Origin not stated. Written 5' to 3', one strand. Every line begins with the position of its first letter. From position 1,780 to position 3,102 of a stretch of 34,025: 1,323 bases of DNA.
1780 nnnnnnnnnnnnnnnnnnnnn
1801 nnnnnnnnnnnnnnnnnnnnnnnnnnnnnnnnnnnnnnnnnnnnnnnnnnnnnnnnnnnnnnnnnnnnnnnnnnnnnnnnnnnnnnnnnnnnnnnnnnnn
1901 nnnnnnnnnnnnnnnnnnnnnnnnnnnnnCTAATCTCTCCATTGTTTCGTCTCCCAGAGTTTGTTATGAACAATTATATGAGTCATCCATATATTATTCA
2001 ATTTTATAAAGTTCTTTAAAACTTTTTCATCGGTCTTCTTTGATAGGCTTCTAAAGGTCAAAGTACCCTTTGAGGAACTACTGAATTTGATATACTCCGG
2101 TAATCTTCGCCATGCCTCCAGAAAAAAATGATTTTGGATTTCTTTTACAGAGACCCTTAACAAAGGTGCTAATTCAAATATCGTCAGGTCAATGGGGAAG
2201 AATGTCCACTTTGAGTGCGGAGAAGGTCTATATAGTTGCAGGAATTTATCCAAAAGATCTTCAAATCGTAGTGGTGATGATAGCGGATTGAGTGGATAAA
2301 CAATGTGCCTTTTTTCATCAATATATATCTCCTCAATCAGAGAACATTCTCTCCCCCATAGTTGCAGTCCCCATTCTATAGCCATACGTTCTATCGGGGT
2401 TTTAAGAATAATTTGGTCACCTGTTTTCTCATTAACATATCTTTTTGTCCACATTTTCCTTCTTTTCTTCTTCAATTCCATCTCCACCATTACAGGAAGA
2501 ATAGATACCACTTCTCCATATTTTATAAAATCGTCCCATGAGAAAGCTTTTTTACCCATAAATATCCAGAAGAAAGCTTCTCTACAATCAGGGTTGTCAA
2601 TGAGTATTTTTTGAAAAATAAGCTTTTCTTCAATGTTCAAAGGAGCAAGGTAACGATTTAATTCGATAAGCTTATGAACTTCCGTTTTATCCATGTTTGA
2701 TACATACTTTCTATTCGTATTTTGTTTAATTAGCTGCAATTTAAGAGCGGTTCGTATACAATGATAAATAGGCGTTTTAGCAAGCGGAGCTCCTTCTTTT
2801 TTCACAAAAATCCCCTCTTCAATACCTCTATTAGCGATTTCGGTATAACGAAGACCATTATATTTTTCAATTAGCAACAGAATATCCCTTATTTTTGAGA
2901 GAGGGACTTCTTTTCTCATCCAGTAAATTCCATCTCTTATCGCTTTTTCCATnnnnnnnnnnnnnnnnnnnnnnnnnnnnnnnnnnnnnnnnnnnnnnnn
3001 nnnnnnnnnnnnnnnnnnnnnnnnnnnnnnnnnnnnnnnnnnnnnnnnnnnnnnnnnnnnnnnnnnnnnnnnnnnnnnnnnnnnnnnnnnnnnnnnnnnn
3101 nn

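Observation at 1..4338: AT-rich island carrying a methyltransferase / unknown / AAA+ ATPase / PIN operon: candidate undescribed methylation-associated defence system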

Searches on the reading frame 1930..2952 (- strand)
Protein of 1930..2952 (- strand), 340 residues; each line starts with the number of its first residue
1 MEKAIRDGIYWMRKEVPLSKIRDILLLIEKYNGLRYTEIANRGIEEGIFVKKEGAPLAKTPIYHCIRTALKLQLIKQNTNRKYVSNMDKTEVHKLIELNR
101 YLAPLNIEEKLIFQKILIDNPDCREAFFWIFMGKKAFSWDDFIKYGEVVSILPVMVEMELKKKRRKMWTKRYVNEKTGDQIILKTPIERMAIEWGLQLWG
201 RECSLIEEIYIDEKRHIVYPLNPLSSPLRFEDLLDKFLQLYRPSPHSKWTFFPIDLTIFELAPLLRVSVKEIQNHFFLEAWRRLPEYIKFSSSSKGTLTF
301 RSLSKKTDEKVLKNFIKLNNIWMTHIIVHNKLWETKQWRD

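Call 3: search_protein_families(library=pfam, proteins=[window:1930-2952:-], max_evalue=1)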
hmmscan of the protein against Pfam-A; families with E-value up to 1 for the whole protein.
window:1930-2952:- (340 aa): 0 families

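Call 4: search_protein_families(library=padloc, proteins=[window:1930-2952:-], max_evalue=1)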
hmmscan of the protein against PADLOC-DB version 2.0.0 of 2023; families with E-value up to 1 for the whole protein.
window:1930-2952:- (340 aa): 0 families

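Call 5: search_protein_families(library=ncbifam, proteins=[window:1930-2952:-], max_evalue=1)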
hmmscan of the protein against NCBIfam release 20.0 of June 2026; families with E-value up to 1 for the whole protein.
window:1930-2952:- (340 aa): 1 family
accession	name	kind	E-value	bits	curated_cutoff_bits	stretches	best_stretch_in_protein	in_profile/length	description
TIGR02461.1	osmo_MPG_phos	equivalog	0.037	14.1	244.35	0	64-106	96-138/227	mannosyl-3-phosphoglycerate phosphatase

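Call 10: search_solved_structures(query=window:1930-2952:-, max_evalue=10)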
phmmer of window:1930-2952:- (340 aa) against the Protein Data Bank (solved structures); distinct sequences matched with E-value up to 10: 2.
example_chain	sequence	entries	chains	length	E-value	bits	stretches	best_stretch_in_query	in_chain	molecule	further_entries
6ff6_A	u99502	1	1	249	1.1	11.6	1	226-306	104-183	BRIC1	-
8k0d_A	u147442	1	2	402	1.9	10.8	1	134-157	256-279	Glycoprotein G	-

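Call 11: find_homologous_proteins(query=window:1930-2952:-, max_evalue=0.001)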
Query window:1930-2952:- (340 aa): 16 proteins with E <= 0.001 among 2426 candidates.
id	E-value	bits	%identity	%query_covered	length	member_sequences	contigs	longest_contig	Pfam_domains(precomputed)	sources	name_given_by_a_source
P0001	4.5e-227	771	100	100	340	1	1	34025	-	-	-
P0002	5.2e-170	583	76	100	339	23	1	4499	-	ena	-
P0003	3.7e-143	495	66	99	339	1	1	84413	-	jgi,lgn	-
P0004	3.3e-142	492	65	99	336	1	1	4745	-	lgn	-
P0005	5.2e-139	481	63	100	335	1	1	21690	-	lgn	-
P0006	5.0e-138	478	64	99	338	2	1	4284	-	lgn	-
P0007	1.4e-134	467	63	100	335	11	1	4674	-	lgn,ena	-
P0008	1.1e-120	421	58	98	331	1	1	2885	-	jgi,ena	-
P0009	9.9e-118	411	57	96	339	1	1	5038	-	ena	-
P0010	8.5e-114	398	53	98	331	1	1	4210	-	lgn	-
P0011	1.0e-113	398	56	96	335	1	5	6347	-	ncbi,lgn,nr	ncbi:MAG: hypothetical protein DDT31_01047 [Syntrophomonadaceae bacterium]|nr:hypothetical protein [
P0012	3.2e-113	397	68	75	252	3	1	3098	-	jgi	-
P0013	1.1e-112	395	57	98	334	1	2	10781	-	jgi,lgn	-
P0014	4.1e-111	390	54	98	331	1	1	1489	-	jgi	jgi:hypothetical protein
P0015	5.8e-108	379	52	99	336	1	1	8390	-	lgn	-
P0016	8.1e-99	349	47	99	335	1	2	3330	-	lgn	-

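Call 12: find_encoding_contigs(protein=P0003, flank=10000, max_places=3)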
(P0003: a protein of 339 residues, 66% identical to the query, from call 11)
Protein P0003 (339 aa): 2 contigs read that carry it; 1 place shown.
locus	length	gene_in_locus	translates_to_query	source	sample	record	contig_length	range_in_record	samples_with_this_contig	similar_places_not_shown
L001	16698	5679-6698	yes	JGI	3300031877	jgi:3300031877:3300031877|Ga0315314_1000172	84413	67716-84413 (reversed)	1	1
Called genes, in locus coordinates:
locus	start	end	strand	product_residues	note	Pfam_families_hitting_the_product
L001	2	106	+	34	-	?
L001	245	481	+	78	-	-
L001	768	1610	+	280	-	PF02548:Pantoate_transf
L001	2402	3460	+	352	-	PF09952:AbiEi_2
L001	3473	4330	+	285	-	-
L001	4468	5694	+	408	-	PF01555:N6_N4_Mtase (weak), PF01170:UPF0020 (faint), PF08241:Methyltransf_11 (faint), PF13649:Methyltransf_25 (faint)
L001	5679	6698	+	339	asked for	-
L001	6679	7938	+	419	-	-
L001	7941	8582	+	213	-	-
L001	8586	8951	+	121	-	-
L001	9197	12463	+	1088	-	PF02384:N6_Mtase, PF20473:MmeI_Mtase (faint), PF07669:Eco57I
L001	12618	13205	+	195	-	-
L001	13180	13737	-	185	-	-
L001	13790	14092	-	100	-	-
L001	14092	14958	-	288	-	-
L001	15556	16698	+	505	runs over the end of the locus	PF01171:ATP_bind_3, PF11734:TilS_C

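Call 13: find_encoding_contigs(protein=P0005, flank=10000, max_places=3)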
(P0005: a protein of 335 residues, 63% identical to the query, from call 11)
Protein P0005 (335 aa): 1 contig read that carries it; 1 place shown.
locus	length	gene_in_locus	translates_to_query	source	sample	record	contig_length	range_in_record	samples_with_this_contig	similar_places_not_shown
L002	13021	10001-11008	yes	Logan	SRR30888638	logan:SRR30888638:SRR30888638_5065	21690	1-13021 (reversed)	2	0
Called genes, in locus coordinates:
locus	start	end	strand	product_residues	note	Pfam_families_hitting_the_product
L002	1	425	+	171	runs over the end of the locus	-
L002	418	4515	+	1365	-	-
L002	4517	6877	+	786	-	PF08665:PglZ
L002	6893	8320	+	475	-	PF20442:BrxL_N, PF13337:BrxL_ATPase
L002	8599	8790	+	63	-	-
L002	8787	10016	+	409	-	PF01555:N6_N4_Mtase, PF01170:UPF0020 (faint), PF02086:MethyltransfD12 (weak), PF13847:Methyltransf_31 (faint), PF08241:Methyltransf_11 (faint), PF13649:Methyltransf_25 (faint)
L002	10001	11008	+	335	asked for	-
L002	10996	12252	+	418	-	-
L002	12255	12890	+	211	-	-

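Call 14: find_encoding_contigs(protein=P0013, flank=10000, max_places=3)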
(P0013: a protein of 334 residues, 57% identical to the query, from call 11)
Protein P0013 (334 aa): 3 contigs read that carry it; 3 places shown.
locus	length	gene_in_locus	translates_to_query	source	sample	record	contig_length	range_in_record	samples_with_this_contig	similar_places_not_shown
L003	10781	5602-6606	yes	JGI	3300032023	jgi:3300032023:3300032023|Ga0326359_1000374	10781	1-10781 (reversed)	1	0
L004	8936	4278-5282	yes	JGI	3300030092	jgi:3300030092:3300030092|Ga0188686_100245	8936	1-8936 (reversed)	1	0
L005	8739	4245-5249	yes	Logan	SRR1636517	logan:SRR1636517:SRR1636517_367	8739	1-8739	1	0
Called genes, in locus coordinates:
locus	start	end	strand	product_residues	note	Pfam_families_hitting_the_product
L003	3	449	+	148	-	PF00162:PGK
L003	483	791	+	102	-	PF20582:UPF0758_N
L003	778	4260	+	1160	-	PF02384:N6_Mtase, PF20473:MmeI_Mtase, PF07669:Eco57I, PF22837:M_Eco57I_C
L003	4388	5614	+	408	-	PF01555:N6_N4_Mtase, PF01170:UPF0020 (faint)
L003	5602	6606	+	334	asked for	-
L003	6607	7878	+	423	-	PF10923:BrxC_BrxD (faint), PF13401:AAA_22 (faint)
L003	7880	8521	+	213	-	-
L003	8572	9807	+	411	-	PF04326:SLFN_AlbA_2, PF13749:HATPase_c_4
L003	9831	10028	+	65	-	-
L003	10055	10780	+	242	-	?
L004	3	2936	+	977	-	?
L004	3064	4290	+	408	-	PF01555:N6_N4_Mtase, PF01170:UPF0020 (faint)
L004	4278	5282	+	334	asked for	-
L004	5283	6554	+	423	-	PF10923:BrxC_BrxD (faint), PF13401:AAA_22 (faint)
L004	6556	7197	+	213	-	-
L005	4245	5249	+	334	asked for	-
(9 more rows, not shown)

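Call 16: find_encoding_contigs(protein=P0011, flank=10000, max_places=3)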
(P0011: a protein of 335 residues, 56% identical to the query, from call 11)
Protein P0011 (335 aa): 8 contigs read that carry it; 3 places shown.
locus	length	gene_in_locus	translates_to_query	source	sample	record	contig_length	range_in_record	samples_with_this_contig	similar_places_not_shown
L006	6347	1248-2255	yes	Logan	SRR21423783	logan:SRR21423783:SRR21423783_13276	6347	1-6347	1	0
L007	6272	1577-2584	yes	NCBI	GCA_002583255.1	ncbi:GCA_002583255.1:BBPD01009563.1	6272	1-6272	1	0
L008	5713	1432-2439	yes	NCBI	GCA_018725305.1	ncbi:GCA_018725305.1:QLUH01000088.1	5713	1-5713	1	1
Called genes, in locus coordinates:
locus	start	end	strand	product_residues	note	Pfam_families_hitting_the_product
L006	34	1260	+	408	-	PF01170:UPF0020 (faint), PF01555:N6_N4_Mtase (weak), PF08241:Methyltransf_11 (faint), PF13649:Methyltransf_25 (faint)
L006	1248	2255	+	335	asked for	-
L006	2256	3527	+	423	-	PF10923:BrxC_BrxD (faint), PF13401:AAA_22 (faint)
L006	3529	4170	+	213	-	PF01850:PIN (faint)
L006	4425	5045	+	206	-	PF00239:Resolvase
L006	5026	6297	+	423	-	PF07282:Cas12f1-like_TNB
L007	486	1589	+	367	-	PF01170:UPF0020 (faint), PF01555:N6_N4_Mtase (weak), PF08241:Methyltransf_11 (faint), PF13649:Methyltransf_25 (faint)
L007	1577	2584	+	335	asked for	-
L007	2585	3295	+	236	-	-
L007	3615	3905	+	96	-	-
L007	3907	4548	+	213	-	PF01850:PIN (faint)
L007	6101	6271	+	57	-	?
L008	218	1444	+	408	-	PF01170:UPF0020 (faint), PF01555:N6_N4_Mtase (weak), PF08241:Methyltransf_11 (faint), PF13649:Methyltransf_25 (faint)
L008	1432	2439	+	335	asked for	-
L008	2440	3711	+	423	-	PF10923:BrxC_BrxD (faint), PF13401:AAA_22 (faint)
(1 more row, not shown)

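Call 17: find_encoding_contigs(protein=P0015, flank=10000, max_places=2)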
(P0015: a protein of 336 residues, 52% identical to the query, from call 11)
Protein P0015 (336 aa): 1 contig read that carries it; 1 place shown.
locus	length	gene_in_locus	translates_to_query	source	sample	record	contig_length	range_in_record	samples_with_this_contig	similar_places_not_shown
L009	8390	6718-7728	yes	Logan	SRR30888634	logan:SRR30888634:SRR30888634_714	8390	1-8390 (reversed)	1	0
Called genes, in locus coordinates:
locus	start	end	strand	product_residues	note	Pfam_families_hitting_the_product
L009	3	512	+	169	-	?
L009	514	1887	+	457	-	PF01420:Methylase_S (faint)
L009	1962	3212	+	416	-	-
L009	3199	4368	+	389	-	PF10923:BrxC_BrxD (weak)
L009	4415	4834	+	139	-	PF05168:HEPN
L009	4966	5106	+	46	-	-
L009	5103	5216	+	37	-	-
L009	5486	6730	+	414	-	PF01555:N6_N4_Mtase (weak), PF01170:UPF0020 (faint)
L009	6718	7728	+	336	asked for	-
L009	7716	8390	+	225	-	?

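Call 18: find_encoding_contigs(protein=P0016, flank=10000, max_places=2)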
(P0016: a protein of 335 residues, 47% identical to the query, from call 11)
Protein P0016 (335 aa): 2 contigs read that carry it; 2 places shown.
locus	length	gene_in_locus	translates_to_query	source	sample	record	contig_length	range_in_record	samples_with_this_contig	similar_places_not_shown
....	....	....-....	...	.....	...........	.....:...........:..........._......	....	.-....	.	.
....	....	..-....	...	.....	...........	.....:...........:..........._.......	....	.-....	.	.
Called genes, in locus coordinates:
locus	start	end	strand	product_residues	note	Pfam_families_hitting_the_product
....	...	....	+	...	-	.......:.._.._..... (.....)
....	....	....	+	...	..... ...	-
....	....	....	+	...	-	?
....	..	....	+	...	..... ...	-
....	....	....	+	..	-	?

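Call 27: predict_structure(alignment_id=A1)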
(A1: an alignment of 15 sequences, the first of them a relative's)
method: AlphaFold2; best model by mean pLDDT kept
length: 340 residues; sequences in the alignment: 15
mean_pLDDT: 70.2   pTM: 0.47
mean pLDDT of the five models: 70.2, 63.3, 62.4, 57.4, 56.1
residues with pLDDT >= 90: 69; 70-90: 114; 50-70: 76; < 50: 81
segments of 3 or more residues with pLDDT < 50: 1-14, 128-147, 197-221, 295-308, 338-340
pLDDT, mean of each block of 10 residues (from residue 1): 34 63 96 95 94 86 88 92 94 94 85 71 53 45 48 69 70 63 58 49 40 40 60 86 83 75 69 81 88 52 47 67 83 64
secondary structure, 60 per line:
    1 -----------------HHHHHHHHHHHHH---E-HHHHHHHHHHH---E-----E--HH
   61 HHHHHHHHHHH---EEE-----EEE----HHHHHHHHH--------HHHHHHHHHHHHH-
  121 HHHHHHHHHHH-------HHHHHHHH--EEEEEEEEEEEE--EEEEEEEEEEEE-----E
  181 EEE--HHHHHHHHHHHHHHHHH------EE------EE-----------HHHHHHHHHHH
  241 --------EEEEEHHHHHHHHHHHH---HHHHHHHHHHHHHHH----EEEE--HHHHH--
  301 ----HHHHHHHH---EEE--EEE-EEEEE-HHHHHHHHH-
elements in order: H18-30 H36-46 H59-71 E75-77 E83-85 H90-98 H107-119 H121-131 H139-146 E149-160 E163-174 E180-183 H186-202 H230-240 E249-253 H254-265 H269-283 E288-291 H294-298 H305-312 E316-318 E321-323 E325-329 H331-339

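Call 29: search_protein_representatives(alignment_id=A1)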
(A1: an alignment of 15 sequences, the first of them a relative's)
Query: 15 sequences, 334 profile positions. Proteins with E-value up to 0.001 (for the whole library): 164; up to 1e-10: 100; up to 1e-30: 12. The best 150 are listed.
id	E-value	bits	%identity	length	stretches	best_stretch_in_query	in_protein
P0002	5.0e-175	598.0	-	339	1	1-334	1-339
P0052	1.2e-79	284.5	-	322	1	7-330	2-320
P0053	9.9e-42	159.9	-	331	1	1-331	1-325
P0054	9.0e-41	156.7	-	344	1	7-330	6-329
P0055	1.4e-39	152.8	-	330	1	5-330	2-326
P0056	1.4e-37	146.2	-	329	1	13-329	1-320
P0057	2.8e-35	138.6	-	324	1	13-321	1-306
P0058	8.1e-35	137.1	-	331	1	8-328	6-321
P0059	4.0e-33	131.6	-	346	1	6-303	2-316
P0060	2.9e-31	125.4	-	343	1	10-330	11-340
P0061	2.9e-31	125.4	-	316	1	13-329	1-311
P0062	5.1e-31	124.6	-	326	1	11-328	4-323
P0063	2.5e-30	122.4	-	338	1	7-329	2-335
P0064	1.4e-28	116.6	-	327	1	10-326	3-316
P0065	1.8e-26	109.7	-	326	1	11-259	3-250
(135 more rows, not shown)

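Call 30: fold_search(model_id=the predicted structure, library=pdb)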
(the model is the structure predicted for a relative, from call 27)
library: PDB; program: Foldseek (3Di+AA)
matches with E <= 10: 739; with E <= 0.001: 0
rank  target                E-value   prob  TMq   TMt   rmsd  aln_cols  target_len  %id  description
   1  9y66_A                1.2e-02  0.28  0.15  0.10  24.2       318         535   13  attLsym bound serine integrase complex in the dimeric state (released 2026-02-04)
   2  1mkm_A                1.8e-02  0.69  0.18  0.24  16.8       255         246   13  CRYSTAL STRUCTURE OF THE THERMOTOGA MARITIMA ICLR (released 2002-09-11)
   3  5afq_B                4.5e-02  0.13  0.16  0.13  19.6       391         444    8  Crystal structure of RPC62 - RPC32 beta (released 2015-10-07)
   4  5afq_A                6.0e-02  0.14  0.16  0.13  18.6       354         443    8  Crystal structure of RPC62 - RPC32 beta (released 2015-10-07)
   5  5y8t_B                6.7e-02  0.77  0.19  0.34  19.4       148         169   16  Crystal structure of Bacillus subtilis PadR in complex with p-coumaric acid (released 2017-11-29)
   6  2o0y_B                7.5e-02  0.35  0.17  0.23  18.4       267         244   15  Crystal structure of putative transcriptional regulator RHA1_ro06953 (IclR-family) from Rhodococcus sp. (released 2006-12-26)
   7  6jyi_B                8.4e-02  0.60  0.19  0.34  17.5       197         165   14  Crystal structure of the PadR-like transcriptional regulator BC1756 from Bacillus cereus (released 2019-06-26)
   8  9qbd_B                1.1e-01  0.85  0.19  0.47   7.9       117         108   15  Crystal structure of Brachyspira hampsonii PadR with Leu88 replaced by 3-aminotyrosine (released 2026-03-11)
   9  2fxa_A                1.8e-01  0.84  0.18  0.37  14.1       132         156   12  Structure of the Protease Production Regulatory Protein hpr from Bacillus subtilis. (released 2006-03-14)
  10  5nhk_B                1.9e-01  0.82  0.16  0.36   7.4        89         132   11  Structure of Ferric uptake regulator from francisella tularensis with Iron (released 2018-05-16)
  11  4o5v                  1.9e-01  0.28  0.17  0.26  15.2       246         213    8  Crystal structure of T. acidophilum IdeR (released 2014-11-05)
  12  7b5t_A                1.9e-01  0.16  0.16  0.24  23.9       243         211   13  S. agalactiae BusR transcription factor (released 2021-08-11)
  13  7b5y_C                2.3e-01  0.20  0.18  0.27  25.7       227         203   10  S. agalactiae BusR in complex with its busAB-promotor DNA (released 2021-08-11)
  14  7b5t_C                2.6e-01  0.14  0.16  0.24  27.9       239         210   12  S. agalactiae BusR transcription factor (released 2021-08-11)
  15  2fxa_D                2.8e-01  0.72  0.18  0.36  14.2       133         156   12  Structure of the Protease Production Regulatory Protein hpr from Bacillus subtilis. (released 2006-03-14)
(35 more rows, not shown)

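Call 36: search_protein_families(library=pfam, proteins=[L009:1962-3212:+, L001:8586-8951:+, L001:7941-8582:+], max_evalue=0.1)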
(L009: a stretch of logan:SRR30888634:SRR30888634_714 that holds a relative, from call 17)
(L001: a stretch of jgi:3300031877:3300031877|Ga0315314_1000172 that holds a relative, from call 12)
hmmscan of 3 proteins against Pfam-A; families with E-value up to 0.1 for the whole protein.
L009:1962-3212:+ (416 aa): 2 families
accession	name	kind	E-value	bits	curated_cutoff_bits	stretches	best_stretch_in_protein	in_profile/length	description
PF03008.20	DUF234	-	0.011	16.5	22.5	1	38-74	62-97/100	Archaea bacterial proteins of unknown function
PF10216.14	ChpXY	-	0.09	12.4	25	0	216-268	138-190/352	CO2 hydration protein (ChpXY)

L001:8586-8951:+ (121 aa): 1 family
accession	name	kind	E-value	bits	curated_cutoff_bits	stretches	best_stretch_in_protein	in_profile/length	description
PF17562.7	Styelin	-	0.047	14.5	27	1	73-121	4-51/59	Styelin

L001:7941-8582:+ (213 aa): 1 family
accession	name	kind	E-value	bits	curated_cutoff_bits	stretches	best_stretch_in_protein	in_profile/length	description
PF01850.27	PIN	-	0.00067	20.7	23.6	1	39-169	20-116/120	PIN domain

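Call 40: find_related_loci(query=A1, collection=genome_contigs, flank=8000)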
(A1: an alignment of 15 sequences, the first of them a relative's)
Query A1 (340 aa) in genome_contigs; peptide patterns used: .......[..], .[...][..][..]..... (x = any residue, [..] = any of these).
77 stretches matched a pattern; 1 encode a relative of the query (tblastn E <= 1e-3); 1 distinct loci.
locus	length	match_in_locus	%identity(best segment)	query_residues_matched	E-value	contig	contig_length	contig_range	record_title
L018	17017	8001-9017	76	1-340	1e-175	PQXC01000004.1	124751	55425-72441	MAG: Candidatus Methanophagaceae archaeon isolate G60ANME1 NODE_4_length_124751_cov_16.4238, whole genome shotgun sequen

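Call 43: search_protein_families(library=pfam, proteins=[L018:17-1393:+, L018:1419-2948:+, L018:3080-6805:+, L018:10267-10938:+, L018:11027-11431:+, L018:11486-12460:+, L018:12495-13706:-, L018:14365-15666:-], max_evalue=0.01)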
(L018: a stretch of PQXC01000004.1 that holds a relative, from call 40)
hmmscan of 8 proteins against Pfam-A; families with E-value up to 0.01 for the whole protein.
L018:17-1393:+ (458 aa): 14 families
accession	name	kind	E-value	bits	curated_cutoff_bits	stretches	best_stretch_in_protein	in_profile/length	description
PF07992.20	Pyr_redox_2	-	3.2e-17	63.3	26.1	3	147-221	181-251/291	Pyridine nucleotide-disulphide oxidoreductase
PF03486.20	HI0933_like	-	2.3e-12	47.3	50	2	7-40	2-37/244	HI0933-like protein Rossmann domain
PF00890.30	FAD_binding_2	-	3.7e-12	46.6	20.4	2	148-215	141-214/414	FAD binding domain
PF01134.28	GIDA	-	5.2e-12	46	22.1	2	365-455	300-384/391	Glucose inhibited division protein A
PF01266.30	DAO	-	2.3e-11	44.3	27.9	2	151-211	151-207/353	FAD dependent oxidoreductase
PF21688.3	FAD-depend_C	-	8.2e-11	42.9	27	1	262-406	46-194/197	FAD-dependent protein, C-terminal domain-like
PF12831.13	FAD_oxidored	-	4.4e-06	26.7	27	0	80-199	34-141/416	FAD dependent oxidoreductase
PF01494.25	FAD_binding_3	-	1.4e-05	25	22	1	6-37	2-35/349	FAD binding domain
PF13738.12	Pyr_redox_3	-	2.2e-05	24.3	30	1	9-38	1-33/305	Pyridine nucleotide-disulphide oxidoreductase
PF05834.18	Lycopene_cycl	-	2.2e-05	24.2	23.4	1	7-38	1-36/380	Lycopene cyclase protein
PF00070.33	Pyr_redox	-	9.4e-05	23.3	22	0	152-188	43-80/82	Pyridine nucleotide-disulphide oxidoreductase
PF13450.12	NAD_binding_8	-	0.00024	21.7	21.9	1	10-37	1-30/68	NAD(P)-binding Rossmann-like domain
PF01593.30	Amino_oxidase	-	0.0018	18.1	19.8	1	151-201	199-253/443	Flavin containing amine oxidoreductase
PF01946.23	Thi4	-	0.0032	17.2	26.2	0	6-33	18-48/235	Thi4 family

L018:1419-2948:+ (509 aa): 5 families
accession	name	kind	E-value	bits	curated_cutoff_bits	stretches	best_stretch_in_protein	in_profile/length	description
PF04055.27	Radical_SAM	-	6.1e-70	235.1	29.5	2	34-193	2-166/166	Radical SAM superfamily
PF06463.18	Mob_synth_C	-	6.3e-16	58.9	37.4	1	388-482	3-101/128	Molybdenum Cofactor Synthesis C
PF13353.11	Fer4_12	-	1.4e-14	55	22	2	36-116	12-94/137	4Fe-4S single cluster domain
PF00034.26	Cytochrom_C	-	9.7e-05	24.1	21.3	0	349-371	66-88/90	Cytochrome c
PF13442.11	Cytochrome_CBB3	-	0.005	17.6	27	0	42-52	13-23/68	Cytochrome C oxidase, cbb3-type, subunit III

L018:3080-6805:+ (1241 aa): 5 families
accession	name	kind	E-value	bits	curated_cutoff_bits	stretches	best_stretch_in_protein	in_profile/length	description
PF07669.17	Eco57I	-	1.7e-14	54.7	25.3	1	436-679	1-154/171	Eco57I restriction-modification methylase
PF02384.22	N6_Mtase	-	3e-10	40.4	20.4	1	352-422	4-75/311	N-6 DNA Methylase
PF20473.4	MmeI_Mtase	-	1.4e-05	24.8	27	1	395-453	21-80/259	MmeI, DNA-methyltransferase domain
PF01170.24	UPF0020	-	0.0048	17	22.3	0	392-454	27-95/197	RMKL-like, methyltransferase domain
PF07705.17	CARDB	-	0.0066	17.1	22.7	0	1132-1213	10-91/101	CARDB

L018:10267-10938:+ (223 aa): 1 family
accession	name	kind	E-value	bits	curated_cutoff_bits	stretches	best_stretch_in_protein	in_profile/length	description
PF01850.27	PIN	-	0.0002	22.4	23.6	0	7-170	1-116/120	PIN domain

L018:11027-11431:+ (134 aa): 1 family
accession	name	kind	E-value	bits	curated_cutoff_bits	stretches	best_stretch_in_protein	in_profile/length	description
PF20442.3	BrxL_N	-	5e-27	94.9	28.2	1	13-134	2-124/132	BREX system Lon protease-like protein BrxL N-terminal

L018:11486-12460:+ (324 aa): 1 family
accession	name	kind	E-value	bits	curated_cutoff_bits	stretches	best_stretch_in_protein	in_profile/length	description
PF13337.12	BrxL_ATPase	-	2.5e-110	368.6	25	1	6-316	2-311/313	Lon-like protease BrxL-like, ATPase domain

L018:12495-13706:- (403 aa): 1 family
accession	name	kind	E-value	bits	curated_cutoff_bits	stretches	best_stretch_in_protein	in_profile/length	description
PF00571.33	CBS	-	5.6e-46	155.1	24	4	137-191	1-55/57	CBS domain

L018:14365-15666:- (433 aa): 2 families
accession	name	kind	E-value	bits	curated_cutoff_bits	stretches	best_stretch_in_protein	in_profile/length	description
PF14535.12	AMP-binding_C_2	-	9.5e-33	112.8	25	1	334-430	1-96/96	AMP-binding enzyme C-terminal domain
PF00501.34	AMP-binding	-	3e-14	53.1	29.9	1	88-283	170-375/384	AMP-binding enzyme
